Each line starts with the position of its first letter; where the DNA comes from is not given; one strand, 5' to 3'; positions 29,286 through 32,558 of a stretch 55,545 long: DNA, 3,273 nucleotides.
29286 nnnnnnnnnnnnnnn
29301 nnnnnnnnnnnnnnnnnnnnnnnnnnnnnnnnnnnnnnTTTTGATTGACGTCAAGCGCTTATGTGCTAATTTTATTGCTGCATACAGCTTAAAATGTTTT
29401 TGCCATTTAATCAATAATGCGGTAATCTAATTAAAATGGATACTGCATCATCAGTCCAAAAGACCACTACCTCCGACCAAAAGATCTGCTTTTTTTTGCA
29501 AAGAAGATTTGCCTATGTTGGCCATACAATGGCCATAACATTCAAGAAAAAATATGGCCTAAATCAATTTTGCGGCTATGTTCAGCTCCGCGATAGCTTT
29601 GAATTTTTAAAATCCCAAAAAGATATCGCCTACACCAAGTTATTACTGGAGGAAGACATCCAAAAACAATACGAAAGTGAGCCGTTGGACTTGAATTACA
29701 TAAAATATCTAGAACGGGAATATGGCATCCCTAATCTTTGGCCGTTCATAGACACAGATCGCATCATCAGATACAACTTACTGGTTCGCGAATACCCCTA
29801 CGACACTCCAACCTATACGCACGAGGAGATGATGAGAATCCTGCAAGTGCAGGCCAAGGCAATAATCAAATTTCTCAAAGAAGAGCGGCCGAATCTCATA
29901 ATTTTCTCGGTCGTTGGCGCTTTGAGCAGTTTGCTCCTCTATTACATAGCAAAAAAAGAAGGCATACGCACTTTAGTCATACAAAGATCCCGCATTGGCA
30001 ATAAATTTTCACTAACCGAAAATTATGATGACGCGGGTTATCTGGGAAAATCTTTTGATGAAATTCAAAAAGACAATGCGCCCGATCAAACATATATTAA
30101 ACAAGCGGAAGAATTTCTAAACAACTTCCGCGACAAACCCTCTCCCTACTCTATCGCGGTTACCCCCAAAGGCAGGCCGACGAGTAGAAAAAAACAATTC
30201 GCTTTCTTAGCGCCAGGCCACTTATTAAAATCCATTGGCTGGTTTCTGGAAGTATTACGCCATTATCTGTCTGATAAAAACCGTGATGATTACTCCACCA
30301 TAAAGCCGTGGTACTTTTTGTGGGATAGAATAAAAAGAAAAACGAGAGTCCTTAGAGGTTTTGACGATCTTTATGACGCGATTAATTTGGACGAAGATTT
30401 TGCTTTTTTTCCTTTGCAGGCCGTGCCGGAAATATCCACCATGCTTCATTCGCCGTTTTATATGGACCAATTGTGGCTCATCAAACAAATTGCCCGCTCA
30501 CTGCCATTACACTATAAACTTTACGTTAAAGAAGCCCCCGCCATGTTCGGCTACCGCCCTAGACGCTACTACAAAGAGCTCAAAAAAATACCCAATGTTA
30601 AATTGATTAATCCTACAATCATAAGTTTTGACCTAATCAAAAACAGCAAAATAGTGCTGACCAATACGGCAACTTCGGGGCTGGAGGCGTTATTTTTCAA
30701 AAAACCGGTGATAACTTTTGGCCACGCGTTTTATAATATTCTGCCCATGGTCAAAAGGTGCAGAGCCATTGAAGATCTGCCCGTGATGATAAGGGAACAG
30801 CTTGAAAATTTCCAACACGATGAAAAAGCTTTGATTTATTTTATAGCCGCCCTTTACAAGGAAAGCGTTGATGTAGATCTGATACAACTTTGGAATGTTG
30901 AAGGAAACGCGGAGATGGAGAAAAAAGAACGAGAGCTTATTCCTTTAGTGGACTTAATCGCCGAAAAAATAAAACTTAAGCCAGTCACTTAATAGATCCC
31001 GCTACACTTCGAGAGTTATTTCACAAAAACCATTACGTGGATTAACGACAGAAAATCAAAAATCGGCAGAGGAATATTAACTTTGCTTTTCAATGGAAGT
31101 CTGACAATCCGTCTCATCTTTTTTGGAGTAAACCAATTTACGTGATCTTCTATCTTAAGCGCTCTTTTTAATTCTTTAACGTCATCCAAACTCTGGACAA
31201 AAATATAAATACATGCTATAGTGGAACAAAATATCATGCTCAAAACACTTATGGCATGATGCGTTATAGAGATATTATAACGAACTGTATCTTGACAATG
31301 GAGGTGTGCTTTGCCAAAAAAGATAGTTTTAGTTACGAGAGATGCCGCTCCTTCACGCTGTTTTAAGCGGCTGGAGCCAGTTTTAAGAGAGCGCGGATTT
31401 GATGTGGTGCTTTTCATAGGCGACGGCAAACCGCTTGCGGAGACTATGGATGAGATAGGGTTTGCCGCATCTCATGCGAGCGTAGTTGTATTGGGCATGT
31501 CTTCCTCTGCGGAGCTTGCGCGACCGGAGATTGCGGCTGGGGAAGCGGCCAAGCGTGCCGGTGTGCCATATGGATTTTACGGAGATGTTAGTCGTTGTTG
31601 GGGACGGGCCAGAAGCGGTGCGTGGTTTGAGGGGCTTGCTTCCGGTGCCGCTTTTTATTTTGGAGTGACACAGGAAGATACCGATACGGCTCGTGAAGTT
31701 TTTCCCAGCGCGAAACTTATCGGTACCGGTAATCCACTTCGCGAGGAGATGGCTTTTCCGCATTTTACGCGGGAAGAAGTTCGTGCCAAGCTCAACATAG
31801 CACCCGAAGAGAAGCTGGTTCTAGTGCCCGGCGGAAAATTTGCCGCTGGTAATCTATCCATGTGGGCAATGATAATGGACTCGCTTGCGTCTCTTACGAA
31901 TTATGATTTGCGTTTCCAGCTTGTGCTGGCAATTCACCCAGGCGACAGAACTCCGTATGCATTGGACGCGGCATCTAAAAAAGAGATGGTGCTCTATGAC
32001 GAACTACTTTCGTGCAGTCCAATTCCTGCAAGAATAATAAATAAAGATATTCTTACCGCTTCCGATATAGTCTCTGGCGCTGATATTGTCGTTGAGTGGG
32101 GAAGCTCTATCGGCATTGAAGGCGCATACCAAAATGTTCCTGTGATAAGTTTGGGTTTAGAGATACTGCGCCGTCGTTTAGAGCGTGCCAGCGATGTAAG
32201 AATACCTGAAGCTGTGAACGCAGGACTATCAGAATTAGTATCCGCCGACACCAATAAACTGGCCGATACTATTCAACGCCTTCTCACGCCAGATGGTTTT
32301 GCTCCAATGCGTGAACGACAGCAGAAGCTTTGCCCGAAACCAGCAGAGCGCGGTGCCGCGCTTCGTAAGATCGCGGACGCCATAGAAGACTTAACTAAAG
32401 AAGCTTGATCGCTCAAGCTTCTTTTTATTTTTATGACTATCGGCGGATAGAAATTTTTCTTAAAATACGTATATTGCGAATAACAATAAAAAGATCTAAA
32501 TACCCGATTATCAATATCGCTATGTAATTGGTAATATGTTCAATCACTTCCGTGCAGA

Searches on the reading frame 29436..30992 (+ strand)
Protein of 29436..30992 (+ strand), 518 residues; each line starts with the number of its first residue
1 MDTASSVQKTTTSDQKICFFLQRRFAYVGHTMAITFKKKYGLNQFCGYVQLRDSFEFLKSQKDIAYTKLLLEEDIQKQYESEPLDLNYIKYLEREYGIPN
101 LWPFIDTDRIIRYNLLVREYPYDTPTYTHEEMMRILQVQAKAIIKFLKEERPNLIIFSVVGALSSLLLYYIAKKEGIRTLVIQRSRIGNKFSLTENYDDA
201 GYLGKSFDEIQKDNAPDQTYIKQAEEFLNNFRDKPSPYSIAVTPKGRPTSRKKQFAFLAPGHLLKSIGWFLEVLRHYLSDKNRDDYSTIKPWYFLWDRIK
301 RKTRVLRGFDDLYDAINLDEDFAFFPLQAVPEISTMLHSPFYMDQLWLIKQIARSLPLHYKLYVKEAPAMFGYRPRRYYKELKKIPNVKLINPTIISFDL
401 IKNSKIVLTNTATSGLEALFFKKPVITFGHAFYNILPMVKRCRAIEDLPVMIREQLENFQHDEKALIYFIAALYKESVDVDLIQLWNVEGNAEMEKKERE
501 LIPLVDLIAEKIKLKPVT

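Call 7: search_protein_families(library=pfam, proteins=[window:29436-30992:+], max_evalue=0.01)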
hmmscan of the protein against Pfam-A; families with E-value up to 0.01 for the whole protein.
window:29436-30992:+ (518 aa): 1 family
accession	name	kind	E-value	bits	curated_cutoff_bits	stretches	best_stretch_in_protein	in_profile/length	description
PF05159.20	Capsule_synth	-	1.8e-11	44.5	20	1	312-435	137-268/310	Capsule polysaccharide biosynthesis protein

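Call 8: search_protein_families(library=ncbifam, proteins=[window:29436-30992:+], max_evalue=0.001)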
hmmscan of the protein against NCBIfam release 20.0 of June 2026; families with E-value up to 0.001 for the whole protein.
window:29436-30992:+ (518 aa): 2 families
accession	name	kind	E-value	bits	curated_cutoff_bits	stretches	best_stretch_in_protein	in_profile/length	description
NF046086.1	BFO_1060_trans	domain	2.8e-06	26.7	200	1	364-428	225-289/365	BFO_1060 family glycosyltransferase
TIGR04396.2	surf_polysacc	subfamily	1.2e-05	24.6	125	1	377-456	238-322/427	surface carbohydrate biosynthesis protein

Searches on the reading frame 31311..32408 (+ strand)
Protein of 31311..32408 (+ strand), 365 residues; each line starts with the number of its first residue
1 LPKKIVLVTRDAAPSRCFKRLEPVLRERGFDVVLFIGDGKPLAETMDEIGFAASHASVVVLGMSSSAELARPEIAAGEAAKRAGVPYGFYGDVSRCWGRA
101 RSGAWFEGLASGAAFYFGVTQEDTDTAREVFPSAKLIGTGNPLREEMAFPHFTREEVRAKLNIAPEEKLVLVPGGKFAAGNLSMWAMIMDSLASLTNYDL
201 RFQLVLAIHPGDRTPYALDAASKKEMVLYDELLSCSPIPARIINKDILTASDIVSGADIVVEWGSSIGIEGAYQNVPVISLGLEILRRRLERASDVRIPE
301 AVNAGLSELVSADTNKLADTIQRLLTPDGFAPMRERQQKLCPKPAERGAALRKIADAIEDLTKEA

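Call 7: search_protein_families(library=pfam, proteins=[window:31311-32408:+], max_evalue=0.01)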
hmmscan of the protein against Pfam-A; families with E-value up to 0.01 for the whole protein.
window:31311-32408:+ (365 aa): 1 family
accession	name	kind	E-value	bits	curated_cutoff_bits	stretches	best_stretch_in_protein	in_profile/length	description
PF02350.25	Epimerase_2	-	0.0006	19.2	30.6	1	127-358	138-346/347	UDP-N-acetylglucosamine 2-epimerase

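Call 8: search_protein_families(library=ncbifam, proteins=[window:31311-32408:+], max_evalue=0.001)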
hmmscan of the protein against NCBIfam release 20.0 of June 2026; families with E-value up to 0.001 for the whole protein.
window:31311-32408:+ (365 aa): 0 families

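Call 42: find_encoding_contigs(protein=window:31311-32408:+, flank=2500, max_places=10)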
Protein window:31311-32408:+ (365 aa): 4 contigs read that carry it; 3 places shown.
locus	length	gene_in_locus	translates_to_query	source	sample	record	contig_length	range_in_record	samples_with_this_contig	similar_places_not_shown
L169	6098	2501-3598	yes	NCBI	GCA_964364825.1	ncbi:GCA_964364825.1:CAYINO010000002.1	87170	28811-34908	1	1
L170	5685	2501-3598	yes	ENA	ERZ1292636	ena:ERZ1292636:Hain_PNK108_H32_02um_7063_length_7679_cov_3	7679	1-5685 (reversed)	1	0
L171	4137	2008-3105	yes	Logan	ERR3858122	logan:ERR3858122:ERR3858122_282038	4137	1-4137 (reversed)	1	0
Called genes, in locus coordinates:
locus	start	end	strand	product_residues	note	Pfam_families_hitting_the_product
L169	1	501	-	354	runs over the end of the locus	PF03102:NeuB, PF08666:SAF (weak)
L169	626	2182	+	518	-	PF05159:Capsule_synth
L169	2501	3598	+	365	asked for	-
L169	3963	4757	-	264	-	PF02475:TRM5-TYW2_MTfase (weak), PF05575:V_cholerae_RfbT (weak), PF05050:Methyltransf_21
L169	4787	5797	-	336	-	PF00535:Glycos_transf_2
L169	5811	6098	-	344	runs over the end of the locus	PF13489:Methyltransf_23, PF08241:Methyltransf_11 (weak), PF08242:Methyltransf_12 (weak)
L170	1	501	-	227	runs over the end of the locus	-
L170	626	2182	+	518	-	PF05159:Capsule_synth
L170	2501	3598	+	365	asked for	-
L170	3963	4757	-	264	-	PF02475:TRM5-TYW2_MTfase (weak), PF05575:V_cholerae_RfbT (weak), PF05050:Methyltransf_21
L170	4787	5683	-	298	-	?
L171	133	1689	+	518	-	PF05159:Capsule_synth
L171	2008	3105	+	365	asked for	-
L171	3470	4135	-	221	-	?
